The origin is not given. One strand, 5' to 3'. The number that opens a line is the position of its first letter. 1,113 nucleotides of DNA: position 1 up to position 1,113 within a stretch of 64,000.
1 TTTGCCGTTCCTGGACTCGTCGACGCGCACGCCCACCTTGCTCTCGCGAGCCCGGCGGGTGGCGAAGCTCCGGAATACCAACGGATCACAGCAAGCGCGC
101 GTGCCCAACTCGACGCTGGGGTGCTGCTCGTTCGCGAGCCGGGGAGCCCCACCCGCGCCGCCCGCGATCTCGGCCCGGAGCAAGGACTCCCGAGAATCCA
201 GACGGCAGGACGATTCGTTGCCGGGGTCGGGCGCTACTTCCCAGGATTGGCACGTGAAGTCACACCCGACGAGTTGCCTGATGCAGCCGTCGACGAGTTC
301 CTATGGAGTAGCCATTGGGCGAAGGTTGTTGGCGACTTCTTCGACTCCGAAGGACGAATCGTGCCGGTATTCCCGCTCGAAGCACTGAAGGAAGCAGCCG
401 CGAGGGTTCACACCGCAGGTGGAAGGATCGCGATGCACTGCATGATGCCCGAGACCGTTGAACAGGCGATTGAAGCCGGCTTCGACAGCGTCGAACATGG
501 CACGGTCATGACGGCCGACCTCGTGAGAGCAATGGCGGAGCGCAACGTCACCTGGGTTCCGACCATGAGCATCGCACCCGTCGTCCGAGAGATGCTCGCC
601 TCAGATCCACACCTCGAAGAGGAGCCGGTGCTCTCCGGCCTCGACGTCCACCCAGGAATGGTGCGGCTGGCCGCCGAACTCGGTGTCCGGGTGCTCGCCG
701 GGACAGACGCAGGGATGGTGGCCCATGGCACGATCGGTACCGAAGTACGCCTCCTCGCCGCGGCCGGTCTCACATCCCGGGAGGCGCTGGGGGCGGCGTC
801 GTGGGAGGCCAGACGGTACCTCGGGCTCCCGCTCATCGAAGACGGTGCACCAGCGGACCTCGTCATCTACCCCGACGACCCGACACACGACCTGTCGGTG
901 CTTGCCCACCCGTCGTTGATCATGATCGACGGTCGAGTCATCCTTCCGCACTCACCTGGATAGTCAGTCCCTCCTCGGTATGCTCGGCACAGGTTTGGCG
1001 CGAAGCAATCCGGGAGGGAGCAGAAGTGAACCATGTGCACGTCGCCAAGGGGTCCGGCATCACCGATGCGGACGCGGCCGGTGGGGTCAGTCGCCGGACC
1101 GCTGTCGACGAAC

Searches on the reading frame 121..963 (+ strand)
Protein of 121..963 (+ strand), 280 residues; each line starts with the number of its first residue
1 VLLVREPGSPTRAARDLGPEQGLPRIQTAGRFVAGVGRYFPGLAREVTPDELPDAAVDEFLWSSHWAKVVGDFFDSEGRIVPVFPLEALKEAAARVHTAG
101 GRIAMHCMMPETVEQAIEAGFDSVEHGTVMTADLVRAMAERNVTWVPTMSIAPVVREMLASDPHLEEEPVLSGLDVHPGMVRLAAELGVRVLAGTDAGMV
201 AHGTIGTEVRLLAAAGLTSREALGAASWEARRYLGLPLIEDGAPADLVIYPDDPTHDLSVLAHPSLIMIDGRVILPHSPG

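Call 19: search_protein_families(library=pfam, proteins=[window:121-963:+], max_evalue=0.000001)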
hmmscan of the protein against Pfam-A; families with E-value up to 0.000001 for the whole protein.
window:121-963:+ (280 aa): 1 family
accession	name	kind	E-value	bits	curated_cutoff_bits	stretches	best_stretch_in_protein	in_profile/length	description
PF07969.17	Amidohydro_3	-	3e-08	34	29.7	1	72-255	251-449/472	Amidohydrolase family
